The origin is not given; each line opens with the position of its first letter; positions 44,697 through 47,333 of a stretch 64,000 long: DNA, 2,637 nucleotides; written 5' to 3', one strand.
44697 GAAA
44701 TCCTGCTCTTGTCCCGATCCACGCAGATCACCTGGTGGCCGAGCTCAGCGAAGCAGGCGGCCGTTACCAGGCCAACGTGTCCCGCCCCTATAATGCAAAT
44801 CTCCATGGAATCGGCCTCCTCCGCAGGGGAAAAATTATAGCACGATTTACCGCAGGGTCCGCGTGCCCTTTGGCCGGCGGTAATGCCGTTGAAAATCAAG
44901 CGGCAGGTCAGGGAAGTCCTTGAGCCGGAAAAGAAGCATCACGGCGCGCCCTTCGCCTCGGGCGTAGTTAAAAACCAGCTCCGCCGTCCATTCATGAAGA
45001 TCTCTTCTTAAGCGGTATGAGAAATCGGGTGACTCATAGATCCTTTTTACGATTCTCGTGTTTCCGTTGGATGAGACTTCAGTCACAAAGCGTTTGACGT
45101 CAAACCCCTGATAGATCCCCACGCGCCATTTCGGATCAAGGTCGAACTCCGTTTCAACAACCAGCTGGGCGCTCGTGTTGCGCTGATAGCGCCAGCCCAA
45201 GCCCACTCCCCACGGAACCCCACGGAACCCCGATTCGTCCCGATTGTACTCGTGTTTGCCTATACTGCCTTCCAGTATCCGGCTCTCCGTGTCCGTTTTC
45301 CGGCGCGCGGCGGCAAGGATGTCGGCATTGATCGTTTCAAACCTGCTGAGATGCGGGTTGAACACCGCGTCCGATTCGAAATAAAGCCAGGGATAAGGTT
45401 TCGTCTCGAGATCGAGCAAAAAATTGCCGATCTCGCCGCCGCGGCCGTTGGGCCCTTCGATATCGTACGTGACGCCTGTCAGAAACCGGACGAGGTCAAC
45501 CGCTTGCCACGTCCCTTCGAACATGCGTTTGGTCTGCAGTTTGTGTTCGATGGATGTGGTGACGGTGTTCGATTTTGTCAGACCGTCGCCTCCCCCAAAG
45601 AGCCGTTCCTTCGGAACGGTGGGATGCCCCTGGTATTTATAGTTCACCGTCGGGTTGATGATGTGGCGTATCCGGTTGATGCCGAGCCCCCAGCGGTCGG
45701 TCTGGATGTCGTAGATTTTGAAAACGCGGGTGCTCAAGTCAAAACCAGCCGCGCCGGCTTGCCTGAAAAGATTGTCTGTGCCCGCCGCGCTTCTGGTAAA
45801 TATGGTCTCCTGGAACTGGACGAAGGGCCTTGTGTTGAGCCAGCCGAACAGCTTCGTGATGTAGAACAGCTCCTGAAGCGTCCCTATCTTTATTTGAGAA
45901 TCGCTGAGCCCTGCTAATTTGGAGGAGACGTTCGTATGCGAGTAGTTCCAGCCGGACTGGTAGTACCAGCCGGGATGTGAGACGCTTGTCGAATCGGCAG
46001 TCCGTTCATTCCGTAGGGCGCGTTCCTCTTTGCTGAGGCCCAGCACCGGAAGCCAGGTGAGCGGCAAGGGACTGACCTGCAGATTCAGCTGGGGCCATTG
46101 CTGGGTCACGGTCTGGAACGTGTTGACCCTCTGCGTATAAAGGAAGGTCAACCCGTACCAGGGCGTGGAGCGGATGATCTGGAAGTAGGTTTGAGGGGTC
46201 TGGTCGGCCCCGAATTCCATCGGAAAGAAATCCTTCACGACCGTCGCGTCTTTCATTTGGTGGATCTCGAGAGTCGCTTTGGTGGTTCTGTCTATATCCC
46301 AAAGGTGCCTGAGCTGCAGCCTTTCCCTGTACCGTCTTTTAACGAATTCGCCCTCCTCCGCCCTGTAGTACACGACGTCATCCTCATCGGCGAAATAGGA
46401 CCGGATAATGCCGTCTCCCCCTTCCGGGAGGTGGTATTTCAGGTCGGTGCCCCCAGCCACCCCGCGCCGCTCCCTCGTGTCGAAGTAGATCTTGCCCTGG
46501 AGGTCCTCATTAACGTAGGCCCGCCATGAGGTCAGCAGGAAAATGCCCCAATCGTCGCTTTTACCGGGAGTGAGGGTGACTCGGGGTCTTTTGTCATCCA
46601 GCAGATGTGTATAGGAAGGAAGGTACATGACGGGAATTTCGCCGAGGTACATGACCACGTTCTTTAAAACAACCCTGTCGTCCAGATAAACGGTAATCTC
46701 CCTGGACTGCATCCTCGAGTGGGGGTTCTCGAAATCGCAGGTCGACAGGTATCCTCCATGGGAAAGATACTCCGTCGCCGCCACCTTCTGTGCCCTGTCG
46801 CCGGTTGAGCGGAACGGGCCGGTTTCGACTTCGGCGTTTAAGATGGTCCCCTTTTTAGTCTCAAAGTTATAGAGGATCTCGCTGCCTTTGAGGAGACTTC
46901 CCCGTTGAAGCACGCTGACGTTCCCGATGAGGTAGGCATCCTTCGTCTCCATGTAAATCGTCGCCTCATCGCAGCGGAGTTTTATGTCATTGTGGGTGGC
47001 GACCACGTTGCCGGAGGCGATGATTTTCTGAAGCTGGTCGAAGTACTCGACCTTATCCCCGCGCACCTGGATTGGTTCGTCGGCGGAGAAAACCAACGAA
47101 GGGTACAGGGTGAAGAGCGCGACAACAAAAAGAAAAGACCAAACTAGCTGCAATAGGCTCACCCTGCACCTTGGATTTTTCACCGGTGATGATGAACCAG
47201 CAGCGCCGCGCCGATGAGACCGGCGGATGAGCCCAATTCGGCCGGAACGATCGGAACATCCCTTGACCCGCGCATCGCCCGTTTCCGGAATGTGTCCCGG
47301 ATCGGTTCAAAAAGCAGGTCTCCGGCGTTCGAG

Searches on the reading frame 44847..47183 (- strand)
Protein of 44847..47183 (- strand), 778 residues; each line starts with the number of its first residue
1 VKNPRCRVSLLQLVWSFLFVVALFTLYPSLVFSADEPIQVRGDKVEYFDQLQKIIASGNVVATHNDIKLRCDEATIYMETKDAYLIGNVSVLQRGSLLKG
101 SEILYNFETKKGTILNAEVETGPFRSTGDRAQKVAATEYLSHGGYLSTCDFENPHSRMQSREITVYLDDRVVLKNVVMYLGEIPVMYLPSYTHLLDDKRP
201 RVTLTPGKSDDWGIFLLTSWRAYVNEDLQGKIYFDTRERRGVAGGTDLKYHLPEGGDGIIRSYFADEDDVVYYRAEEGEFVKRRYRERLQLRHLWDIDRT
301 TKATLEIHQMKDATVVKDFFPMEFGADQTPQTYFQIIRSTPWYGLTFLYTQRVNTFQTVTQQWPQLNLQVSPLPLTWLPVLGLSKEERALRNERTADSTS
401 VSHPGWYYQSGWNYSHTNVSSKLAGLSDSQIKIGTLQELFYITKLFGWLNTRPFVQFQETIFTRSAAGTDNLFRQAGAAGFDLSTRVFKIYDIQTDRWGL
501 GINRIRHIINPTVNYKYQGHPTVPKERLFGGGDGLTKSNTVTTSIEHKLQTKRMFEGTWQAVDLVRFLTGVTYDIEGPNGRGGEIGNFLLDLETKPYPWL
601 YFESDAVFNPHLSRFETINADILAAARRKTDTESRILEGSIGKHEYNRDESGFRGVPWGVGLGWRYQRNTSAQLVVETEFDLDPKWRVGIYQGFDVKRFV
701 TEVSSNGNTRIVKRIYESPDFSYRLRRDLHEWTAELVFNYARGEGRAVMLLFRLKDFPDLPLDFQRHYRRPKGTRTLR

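Call 15: search_protein_families(library=pfam, proteins=[window:44847-47183:-], max_evalue=0.0001)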
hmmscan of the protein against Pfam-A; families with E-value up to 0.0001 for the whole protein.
window:44847-47183:- (778 aa): 1 family
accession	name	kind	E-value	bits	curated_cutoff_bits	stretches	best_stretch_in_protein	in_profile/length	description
PF03968.19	LptD_N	-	2.7e-05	24.8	20.4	0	39-140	1-85/113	LptA/(LptD N-terminal domain) LPS transport protein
